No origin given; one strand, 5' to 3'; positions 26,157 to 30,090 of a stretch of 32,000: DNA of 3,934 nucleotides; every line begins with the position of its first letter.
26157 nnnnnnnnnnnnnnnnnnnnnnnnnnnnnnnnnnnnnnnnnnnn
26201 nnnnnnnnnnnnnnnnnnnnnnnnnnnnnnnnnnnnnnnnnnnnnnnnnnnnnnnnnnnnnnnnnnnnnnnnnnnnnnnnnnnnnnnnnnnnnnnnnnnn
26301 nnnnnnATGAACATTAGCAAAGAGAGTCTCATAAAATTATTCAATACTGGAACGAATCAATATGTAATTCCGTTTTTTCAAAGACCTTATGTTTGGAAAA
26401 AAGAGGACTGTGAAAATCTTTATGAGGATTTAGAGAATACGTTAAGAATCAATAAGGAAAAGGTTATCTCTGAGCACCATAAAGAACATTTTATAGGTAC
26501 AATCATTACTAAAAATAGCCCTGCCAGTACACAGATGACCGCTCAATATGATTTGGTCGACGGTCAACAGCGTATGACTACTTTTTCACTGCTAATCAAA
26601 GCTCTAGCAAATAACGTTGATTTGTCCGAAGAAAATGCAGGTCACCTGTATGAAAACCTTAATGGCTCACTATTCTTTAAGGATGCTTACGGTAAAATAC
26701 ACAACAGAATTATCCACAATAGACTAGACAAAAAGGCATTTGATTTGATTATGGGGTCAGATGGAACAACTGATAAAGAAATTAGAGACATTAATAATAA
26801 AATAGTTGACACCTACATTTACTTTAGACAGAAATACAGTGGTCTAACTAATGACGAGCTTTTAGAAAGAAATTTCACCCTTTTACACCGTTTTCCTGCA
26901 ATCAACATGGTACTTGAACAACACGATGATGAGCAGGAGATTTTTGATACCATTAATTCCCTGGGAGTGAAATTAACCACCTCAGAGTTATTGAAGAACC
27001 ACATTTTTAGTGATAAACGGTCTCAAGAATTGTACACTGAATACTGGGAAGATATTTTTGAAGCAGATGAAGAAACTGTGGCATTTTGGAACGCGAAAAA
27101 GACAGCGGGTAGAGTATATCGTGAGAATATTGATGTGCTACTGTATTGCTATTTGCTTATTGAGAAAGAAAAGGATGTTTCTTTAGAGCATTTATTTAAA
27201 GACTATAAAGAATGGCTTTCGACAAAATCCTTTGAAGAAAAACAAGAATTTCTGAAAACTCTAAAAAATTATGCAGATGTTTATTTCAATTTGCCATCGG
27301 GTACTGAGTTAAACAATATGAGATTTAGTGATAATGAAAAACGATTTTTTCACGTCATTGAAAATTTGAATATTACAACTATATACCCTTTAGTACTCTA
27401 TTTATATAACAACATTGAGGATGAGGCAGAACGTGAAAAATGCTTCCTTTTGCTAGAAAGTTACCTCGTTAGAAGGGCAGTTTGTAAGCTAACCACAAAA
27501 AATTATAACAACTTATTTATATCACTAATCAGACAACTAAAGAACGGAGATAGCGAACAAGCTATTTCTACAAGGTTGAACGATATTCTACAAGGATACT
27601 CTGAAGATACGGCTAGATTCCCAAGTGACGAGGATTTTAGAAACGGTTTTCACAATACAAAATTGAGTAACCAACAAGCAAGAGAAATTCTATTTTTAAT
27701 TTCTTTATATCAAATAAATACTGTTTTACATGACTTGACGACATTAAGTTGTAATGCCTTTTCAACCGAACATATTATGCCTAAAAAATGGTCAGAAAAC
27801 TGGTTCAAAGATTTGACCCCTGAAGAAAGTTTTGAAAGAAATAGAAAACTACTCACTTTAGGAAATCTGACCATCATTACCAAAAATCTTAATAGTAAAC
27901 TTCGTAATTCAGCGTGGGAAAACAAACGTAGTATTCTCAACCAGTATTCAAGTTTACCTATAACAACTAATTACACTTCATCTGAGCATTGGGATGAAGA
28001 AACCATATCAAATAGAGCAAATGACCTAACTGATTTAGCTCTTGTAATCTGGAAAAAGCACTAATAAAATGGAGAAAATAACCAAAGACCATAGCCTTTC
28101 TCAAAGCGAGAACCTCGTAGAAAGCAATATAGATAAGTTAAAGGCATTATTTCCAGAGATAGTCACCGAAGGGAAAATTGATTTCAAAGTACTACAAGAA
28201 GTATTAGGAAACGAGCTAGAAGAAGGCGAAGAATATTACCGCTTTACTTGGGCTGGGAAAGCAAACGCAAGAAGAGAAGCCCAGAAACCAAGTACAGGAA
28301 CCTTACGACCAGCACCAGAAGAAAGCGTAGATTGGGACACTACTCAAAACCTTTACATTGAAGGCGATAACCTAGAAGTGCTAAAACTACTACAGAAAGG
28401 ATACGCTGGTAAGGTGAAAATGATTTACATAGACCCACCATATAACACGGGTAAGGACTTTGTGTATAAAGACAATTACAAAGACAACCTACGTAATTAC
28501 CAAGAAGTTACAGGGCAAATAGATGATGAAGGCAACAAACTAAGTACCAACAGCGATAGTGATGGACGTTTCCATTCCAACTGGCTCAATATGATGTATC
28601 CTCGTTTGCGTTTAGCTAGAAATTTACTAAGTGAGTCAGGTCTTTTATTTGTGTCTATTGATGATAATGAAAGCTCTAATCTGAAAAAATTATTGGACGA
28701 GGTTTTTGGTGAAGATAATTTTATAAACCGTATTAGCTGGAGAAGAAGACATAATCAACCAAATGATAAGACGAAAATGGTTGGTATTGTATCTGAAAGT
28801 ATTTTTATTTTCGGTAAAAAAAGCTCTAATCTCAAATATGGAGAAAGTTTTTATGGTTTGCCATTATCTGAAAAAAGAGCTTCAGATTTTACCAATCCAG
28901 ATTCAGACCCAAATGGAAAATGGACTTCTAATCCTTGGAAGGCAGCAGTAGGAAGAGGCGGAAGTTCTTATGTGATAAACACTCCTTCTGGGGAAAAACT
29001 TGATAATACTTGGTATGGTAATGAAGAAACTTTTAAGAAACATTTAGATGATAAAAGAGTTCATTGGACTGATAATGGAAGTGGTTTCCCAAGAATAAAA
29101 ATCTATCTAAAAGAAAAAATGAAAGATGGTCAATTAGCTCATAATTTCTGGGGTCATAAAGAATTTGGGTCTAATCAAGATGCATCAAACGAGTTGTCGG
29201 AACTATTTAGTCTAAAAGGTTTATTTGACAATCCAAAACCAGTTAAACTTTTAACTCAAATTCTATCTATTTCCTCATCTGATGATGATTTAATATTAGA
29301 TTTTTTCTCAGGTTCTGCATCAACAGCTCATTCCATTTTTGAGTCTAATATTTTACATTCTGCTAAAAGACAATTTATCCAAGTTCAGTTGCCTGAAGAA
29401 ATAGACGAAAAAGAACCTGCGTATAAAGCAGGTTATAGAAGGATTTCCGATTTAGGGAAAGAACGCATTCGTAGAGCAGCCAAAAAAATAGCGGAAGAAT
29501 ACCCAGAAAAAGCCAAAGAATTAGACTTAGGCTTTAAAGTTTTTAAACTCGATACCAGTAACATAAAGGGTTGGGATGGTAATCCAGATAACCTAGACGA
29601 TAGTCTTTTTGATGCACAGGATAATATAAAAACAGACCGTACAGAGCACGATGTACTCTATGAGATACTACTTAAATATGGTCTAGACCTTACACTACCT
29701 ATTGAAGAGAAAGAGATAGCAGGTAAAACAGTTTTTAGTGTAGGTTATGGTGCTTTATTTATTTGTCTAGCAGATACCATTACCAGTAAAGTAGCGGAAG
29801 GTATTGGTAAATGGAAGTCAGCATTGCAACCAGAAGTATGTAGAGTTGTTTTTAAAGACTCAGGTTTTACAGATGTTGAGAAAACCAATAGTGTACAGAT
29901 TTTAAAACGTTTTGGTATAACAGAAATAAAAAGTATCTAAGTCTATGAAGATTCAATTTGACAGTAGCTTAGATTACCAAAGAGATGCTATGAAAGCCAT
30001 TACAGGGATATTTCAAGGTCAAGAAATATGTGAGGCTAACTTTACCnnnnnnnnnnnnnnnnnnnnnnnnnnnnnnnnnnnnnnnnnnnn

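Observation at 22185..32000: Six-gene plus-strand operon: XRE regulator, SNF2 helicase, DUF4391-like, GmrSD-like, Type III Mod, Type III Res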

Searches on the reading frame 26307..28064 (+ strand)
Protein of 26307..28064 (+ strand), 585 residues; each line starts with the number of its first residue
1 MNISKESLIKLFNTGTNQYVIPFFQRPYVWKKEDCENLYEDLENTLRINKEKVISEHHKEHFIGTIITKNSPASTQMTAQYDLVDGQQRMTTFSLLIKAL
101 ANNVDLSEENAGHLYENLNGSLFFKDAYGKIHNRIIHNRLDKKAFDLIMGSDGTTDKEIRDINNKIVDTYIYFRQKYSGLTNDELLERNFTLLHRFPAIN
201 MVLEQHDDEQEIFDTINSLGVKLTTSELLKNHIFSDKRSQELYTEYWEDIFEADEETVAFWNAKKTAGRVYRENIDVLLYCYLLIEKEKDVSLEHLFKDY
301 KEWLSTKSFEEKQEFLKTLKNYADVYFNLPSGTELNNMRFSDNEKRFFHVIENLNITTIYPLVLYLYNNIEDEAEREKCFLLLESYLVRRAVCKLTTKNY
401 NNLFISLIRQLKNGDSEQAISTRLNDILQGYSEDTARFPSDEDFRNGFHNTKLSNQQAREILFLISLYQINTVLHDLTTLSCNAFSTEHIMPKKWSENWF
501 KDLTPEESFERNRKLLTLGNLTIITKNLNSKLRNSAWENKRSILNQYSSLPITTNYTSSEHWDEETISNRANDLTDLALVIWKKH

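Call 6: search_protein_families(library=pfam, proteins=[window:26307-28064:+], max_evalue=0.01)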
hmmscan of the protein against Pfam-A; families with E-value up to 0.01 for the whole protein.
window:26307-28064:+ (585 aa): 2 families
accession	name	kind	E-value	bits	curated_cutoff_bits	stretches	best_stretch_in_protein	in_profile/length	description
PF03235.19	GmrSD_N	-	5e-36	125.1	33.2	1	9-234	2-199/199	GmrSD restriction endonuclease, N-terminal domain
PF07510.16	GmrSD_C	-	2.4e-20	73.2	23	1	438-576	1-137/138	GmrSD restriction endonucleases, C-terminal domain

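Call 7: search_protein_families(library=padloc, proteins=[window:26307-28064:+], max_evalue=0.01)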
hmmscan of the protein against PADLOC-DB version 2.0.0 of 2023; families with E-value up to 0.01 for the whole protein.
window:26307-28064:+ (585 aa): 28 families (the best 25 are shown)
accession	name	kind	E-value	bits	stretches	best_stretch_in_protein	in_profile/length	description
PDLC02693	Orf5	-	5.7e-86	287.6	1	14-582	4-542/543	Orf5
PDLC04154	HEC-06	-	8.5e-59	197.7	1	2-583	8-565/569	-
PDLC04157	HEC-06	-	2.2e-56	189.6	1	2-583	8-556/558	-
PDLC04155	HEC-06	-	3.3e-56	188.9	1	11-583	15-559/562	-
PDLC03655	mREase_IV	-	1e-50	170.9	3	198-499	220-518/629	Type IV methyl-directed restriction enzyme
PDLC02687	Orf5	-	1.1e-45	154.4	1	5-567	5-543/543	Orf5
PDLC02700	Orf5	-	5.4e-43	145.6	1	16-582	9-555/555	Orf5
PDLC02695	Orf5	-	2.6e-37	126.5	1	5-581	7-600/601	Orf5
PDLC02691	Orf5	-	6.6e-36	122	1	2-582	2-579/579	Orf5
PDLC02702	Orf5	-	2.8e-33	113.6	1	17-582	1-541/543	Orf5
PDLC02701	Orf5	-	1.1e-25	88.2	1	8-581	10-593/596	Orf5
PDLC02690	Orf5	-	5.9e-23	79.5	2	16-258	7-236/531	Orf5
PDLC02792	SspE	-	3.6e-20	69.9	2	6-112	11-122/771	SspE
PDLC02786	SspE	-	4.9e-19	66.1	2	7-110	12-115/766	SspE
PDLC04156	HEC-06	-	6.3e-19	65.9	1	7-583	10-561/562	-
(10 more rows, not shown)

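Call 9: search_protein_families(library=ncbifam, proteins=[window:26307-28064:+], max_evalue=0.001)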
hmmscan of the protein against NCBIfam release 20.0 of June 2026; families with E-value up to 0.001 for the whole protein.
window:26307-28064:+ (585 aa): 0 families

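Call 107: search_protein_families(library=phrogs, proteins=[window:26307-28064:+], max_evalue=0.001)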
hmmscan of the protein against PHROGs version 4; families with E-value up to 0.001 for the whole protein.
window:26307-28064:+ (585 aa): 2 families
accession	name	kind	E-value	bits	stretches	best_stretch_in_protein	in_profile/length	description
phrog_21165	-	unknown function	9.2e-42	144.7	1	15-582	18-566/567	-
phrog_1583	-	unknown function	2.8e-10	40.5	1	14-244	32-184/417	-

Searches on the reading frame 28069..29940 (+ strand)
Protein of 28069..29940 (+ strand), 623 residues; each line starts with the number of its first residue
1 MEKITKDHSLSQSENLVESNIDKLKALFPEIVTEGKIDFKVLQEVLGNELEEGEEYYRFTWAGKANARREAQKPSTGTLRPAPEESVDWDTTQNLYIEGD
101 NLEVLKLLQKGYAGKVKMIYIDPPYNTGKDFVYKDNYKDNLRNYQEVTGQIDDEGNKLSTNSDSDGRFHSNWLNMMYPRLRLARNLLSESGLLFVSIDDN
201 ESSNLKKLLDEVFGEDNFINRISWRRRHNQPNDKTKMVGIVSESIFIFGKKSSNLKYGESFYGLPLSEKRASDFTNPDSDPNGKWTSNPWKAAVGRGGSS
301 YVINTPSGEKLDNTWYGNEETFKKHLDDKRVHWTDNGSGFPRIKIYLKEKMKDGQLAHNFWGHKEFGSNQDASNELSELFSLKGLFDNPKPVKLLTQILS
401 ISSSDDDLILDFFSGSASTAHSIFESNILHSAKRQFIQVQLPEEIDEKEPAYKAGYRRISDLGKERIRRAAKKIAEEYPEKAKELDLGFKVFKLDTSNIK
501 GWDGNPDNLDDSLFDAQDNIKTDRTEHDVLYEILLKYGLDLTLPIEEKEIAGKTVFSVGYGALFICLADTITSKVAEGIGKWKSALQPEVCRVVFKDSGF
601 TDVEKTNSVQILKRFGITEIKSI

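Call 6: search_protein_families(library=pfam, proteins=[window:28069-29940:+], max_evalue=0.01)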
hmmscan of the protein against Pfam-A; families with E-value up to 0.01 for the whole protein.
window:28069-29940:+ (623 aa): 2 families
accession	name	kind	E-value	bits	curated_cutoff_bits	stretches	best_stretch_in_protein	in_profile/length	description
PF01555.25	N6_N4_Mtase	-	1.4e-35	123.7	26.7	1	116-421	1-197/221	DNA methylase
PF02086.21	MethyltransfD12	-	0.0054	16.9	22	0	36-145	107-205/253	D12 class N6 adenine-specific DNA methyltransferase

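Call 7: search_protein_families(library=padloc, proteins=[window:28069-29940:+], max_evalue=0.01)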
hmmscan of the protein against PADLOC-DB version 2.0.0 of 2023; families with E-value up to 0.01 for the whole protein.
window:28069-29940:+ (623 aa): 28 families (the best 25 are shown)
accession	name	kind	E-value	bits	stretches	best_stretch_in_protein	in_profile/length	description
PDLC03634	MTase_III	-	2.1e-217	721.9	1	10-623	6-621/621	Type III methyltransferase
PDLC03637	MTase_III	-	2.5e-126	420.4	1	15-496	45-506/513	Type III methyltransferase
PDLC03641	MTase_III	-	2.6e-114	381.1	1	30-503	38-506/657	Type III methyltransferase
PDLC03644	MTase_III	-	2.4e-87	291.9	1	60-445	5-385/542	Type III methyltransferase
PDLC03636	MTase_III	-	3.4e-58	195.8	3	164-293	88-212/575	Type III methyltransferase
PDLC03640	MTase_III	-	3.5e-55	185.5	2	92-249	42-197/654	Type III methyltransferase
PDLC03642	MTase_III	-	4.6e-46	155.6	2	163-444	130-400/528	Type III methyltransferase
PDLC03635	MTase_III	-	7.9e-42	141.8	3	169-259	265-357/708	Type III methyltransferase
PDLC03643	MTase_III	-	1.5e-40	137.7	1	176-489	1-318/465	Type III methyltransferase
PDLC03354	MTase_II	-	7.8e-40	135.1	1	93-438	60-367/425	Type II methyltransferase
PDLC03639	MTase_III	-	3.1e-38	129.5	2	92-287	86-249/639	Type III methyltransferase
PDLC03638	MTase_III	-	4.1e-38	129.2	2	169-444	428-668/816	Type III methyltransferase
PDLC03646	MTase_III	-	1.2e-26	90.9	3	302-443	687-826/1057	Type III methyltransferase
PDLC03278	MTase_II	-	5.7e-25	86.5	2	317-449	227-348/390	Type II methyltransferase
PDLC03300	MTase_II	-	7.2e-24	82.4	2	92-226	10-140/302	Type II methyltransferase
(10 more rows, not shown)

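Call 9: search_protein_families(library=ncbifam, proteins=[window:28069-29940:+], max_evalue=0.001)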
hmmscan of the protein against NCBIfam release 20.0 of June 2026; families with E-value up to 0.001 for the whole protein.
window:28069-29940:+ (623 aa): 2 families
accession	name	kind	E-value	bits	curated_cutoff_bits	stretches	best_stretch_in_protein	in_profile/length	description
NF008572.0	PRK11524.1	equivalog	2.6e-11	43.2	292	2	91-140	12-59/294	adenine-specific DNA-methyltransferase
NF050803.1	DnaMtaseCcrMCaul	equivalog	2.1e-06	26.9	830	0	94-257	4-146/350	adenine-specific DNA-methyltransferase CcrM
